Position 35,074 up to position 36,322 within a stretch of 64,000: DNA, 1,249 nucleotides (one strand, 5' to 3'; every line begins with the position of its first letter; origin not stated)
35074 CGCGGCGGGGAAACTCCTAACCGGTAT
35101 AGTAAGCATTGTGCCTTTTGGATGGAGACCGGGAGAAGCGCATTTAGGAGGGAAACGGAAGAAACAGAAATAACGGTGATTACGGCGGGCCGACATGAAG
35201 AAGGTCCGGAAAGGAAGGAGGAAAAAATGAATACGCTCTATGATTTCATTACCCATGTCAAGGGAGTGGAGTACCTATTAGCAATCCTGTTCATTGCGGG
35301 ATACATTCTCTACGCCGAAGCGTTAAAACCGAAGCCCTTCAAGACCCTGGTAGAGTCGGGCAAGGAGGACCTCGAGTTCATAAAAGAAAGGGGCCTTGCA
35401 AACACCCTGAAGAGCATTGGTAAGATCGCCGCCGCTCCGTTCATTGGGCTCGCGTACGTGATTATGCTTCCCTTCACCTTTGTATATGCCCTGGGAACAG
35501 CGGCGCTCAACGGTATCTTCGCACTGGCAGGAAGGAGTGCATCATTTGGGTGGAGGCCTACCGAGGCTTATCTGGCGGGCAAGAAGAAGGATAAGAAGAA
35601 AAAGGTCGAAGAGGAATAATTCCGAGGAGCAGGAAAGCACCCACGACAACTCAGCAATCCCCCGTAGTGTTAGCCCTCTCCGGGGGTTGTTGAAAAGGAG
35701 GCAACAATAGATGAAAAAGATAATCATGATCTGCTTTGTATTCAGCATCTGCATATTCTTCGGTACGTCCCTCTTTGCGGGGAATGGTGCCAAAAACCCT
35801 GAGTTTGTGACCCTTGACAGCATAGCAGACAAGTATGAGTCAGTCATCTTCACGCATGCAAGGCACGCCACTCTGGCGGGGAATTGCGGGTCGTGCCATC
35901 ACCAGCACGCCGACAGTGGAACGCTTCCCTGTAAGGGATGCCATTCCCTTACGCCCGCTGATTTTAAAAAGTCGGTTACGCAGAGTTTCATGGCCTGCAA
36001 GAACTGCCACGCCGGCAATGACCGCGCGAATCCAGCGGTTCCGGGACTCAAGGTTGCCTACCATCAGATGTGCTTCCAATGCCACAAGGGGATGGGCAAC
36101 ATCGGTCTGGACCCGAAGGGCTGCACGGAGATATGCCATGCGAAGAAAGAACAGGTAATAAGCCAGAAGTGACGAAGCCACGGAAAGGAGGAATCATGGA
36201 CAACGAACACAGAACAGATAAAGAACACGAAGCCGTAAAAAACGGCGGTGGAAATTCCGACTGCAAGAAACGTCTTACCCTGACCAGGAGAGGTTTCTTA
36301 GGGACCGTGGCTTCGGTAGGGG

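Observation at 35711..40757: Five-gene Cbc-like respiratory module combining two different quinone-interacting membrane subunits (NrfD and cytochrome b) with 17-18 c-type haems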

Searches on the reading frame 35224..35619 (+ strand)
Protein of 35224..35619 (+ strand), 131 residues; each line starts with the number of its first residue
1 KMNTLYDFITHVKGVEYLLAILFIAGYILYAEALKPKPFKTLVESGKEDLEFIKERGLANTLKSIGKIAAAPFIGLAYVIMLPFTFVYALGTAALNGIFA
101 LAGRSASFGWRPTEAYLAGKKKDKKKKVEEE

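Call 3: search_protein_families(library=pfam, proteins=[window:35224-35619:+], max_evalue=0.01)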
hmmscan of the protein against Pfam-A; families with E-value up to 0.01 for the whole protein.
window:35224-35619:+ (131 aa): 0 families

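Call 25: search_protein_families(library=ncbifam, proteins=[window:35224-35619:+], max_evalue=1)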
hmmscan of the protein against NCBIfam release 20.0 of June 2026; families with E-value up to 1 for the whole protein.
window:35224-35619:+ (131 aa): 1 family
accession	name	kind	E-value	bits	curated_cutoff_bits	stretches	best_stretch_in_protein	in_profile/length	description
NF045712.1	sulf_resp_HmcD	equivalog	0.0047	16.9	34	1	3-30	2-29/38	sulfate respiration complex protein HmcD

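Call 26: search_protein_families(library=pfam, proteins=[window:35224-35619:+], max_evalue=1)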
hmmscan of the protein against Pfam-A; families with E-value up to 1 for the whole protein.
window:35224-35619:+ (131 aa): 1 family
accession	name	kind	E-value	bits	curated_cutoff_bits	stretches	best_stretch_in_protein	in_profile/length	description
PF07332.16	Phage_holin_3_6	-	0.085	13.3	28.4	0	60-95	32-73/116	Putative Actinobacterial Holin-X, holin superfamily III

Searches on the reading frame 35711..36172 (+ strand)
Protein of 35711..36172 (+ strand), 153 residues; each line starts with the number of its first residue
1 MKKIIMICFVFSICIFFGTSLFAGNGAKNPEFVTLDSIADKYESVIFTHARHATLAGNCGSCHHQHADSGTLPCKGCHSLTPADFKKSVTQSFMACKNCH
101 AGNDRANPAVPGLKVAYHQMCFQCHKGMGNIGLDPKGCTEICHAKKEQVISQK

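Call 3: search_protein_families(library=pfam, proteins=[window:35711-36172:+], max_evalue=0.01)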
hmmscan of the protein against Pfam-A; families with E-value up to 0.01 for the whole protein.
window:35711-36172:+ (153 aa): 2 families
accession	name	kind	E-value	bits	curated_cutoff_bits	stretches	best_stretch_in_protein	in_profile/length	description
PF14522.11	Cytochrome_C7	-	2.9e-05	24.2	24.8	2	87-143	7-66/67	Cytochrome c7 and related cytochrome c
PF09699.15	Paired_CXXCH_1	-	0.0013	18.8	20.6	1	95-128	8-39/41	Doubled CXXCH motif (Paired_CXXCH_1)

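Call 4: search_protein_families(library=ncbifam, proteins=[window:35711-36172:+], max_evalue=0.01)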
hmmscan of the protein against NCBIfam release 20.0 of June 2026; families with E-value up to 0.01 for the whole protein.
window:35711-36172:+ (153 aa): 6 families
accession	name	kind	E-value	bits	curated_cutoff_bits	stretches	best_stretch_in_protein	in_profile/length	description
NF045713.1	CxxCH_16_HmcA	equivalog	1.5e-13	50.2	400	1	30-146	428-541/541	sulfate respiration complex hexadecaheme cytochrome HmcA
NF045784.1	9HemeCytC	equivalog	1.6e-09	37.5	640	1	29-146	208-322/328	nine-heme cytochrome c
NF045722.1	c3_cytochr_TmcA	equivalog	2.2e-08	34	114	1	33-143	31-124/125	acidic tetraheme cytochrome c3 TmcA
NF041781.1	mnquin_red_QrcA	equivalog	3.8e-06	26.6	180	1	42-126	105-174/174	menaquinone reductase multiheme cytochrome c subunit QrcA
NF043011.1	CytC7_Geobact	equivalog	0.0034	17.9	120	0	29-78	20-74/89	cytochrome c7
TIGR01905.1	paired_CXXCH_1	subfamily_domain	0.0082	16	25.2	1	95-128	8-39/41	doubled CXXCH domain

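Call 62: search_solved_structures(query=window:35711-36172:+, max_evalue=1, show_alignments=2)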
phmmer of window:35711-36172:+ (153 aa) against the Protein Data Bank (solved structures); distinct sequences matched with E-value up to 1: 19.
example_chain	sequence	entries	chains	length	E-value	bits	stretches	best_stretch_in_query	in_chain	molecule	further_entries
1ofw_A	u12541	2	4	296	1.3e-13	54.5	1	30-143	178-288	NINE-HEME CYTOCHROME C | NINE HEME CYTOCHROME C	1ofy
1duw_A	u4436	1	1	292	2.4e-13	53.6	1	28-144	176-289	NONAHEME CYTOCHROME C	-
19hc_A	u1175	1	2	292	1.5e-12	51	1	30-143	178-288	PROTEIN (NINE-HAEM CYTOCHROME C)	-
2e84_A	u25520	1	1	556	8.8e-09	38.7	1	30-144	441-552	High-molecular-weight cytochrome c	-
1h29_A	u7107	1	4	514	5.2e-08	36.2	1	30-143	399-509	HIGH-MOLECULAR-WEIGHT CYTOCHROME C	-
1gws_A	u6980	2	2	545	5.8e-08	36.1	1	30-143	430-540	HIGH-MOLECULAR-WEIGHT CYTOCHROME C | High-molecular-weight cytochrome c precursor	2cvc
1z1n_X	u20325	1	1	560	4e-07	33.4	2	35-145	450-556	sixteen heme cytochrome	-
3cao_A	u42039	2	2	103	0.00065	22.9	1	63-145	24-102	CYTOCHROME C3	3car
1w7o_A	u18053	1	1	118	0.0091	19.2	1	65-139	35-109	CYTOCHROME C3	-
3g1o_A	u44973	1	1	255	0.032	17.4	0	60-92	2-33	TRANSCRIPTIONAL REGULATORY REPRESSOR PROTEIN (TETR-FAMILY) ETHR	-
8kaa_A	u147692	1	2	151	0.088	16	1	60-96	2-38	ester cyclase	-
3h34_A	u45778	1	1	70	0.11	15.7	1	41-84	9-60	Cytochrome c7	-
3h4n_A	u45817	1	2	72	0.18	15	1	41-68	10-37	Cytochrome c7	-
3g1l_A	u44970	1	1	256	0.32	14.2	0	60-93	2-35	TRANSCRIPTIONAL REGULATORY REPRESSOR PROTEIN (TETR-FAMILY) ETHR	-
6btm_A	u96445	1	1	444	0.64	13.2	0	62-103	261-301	Alternative Complex III subunit A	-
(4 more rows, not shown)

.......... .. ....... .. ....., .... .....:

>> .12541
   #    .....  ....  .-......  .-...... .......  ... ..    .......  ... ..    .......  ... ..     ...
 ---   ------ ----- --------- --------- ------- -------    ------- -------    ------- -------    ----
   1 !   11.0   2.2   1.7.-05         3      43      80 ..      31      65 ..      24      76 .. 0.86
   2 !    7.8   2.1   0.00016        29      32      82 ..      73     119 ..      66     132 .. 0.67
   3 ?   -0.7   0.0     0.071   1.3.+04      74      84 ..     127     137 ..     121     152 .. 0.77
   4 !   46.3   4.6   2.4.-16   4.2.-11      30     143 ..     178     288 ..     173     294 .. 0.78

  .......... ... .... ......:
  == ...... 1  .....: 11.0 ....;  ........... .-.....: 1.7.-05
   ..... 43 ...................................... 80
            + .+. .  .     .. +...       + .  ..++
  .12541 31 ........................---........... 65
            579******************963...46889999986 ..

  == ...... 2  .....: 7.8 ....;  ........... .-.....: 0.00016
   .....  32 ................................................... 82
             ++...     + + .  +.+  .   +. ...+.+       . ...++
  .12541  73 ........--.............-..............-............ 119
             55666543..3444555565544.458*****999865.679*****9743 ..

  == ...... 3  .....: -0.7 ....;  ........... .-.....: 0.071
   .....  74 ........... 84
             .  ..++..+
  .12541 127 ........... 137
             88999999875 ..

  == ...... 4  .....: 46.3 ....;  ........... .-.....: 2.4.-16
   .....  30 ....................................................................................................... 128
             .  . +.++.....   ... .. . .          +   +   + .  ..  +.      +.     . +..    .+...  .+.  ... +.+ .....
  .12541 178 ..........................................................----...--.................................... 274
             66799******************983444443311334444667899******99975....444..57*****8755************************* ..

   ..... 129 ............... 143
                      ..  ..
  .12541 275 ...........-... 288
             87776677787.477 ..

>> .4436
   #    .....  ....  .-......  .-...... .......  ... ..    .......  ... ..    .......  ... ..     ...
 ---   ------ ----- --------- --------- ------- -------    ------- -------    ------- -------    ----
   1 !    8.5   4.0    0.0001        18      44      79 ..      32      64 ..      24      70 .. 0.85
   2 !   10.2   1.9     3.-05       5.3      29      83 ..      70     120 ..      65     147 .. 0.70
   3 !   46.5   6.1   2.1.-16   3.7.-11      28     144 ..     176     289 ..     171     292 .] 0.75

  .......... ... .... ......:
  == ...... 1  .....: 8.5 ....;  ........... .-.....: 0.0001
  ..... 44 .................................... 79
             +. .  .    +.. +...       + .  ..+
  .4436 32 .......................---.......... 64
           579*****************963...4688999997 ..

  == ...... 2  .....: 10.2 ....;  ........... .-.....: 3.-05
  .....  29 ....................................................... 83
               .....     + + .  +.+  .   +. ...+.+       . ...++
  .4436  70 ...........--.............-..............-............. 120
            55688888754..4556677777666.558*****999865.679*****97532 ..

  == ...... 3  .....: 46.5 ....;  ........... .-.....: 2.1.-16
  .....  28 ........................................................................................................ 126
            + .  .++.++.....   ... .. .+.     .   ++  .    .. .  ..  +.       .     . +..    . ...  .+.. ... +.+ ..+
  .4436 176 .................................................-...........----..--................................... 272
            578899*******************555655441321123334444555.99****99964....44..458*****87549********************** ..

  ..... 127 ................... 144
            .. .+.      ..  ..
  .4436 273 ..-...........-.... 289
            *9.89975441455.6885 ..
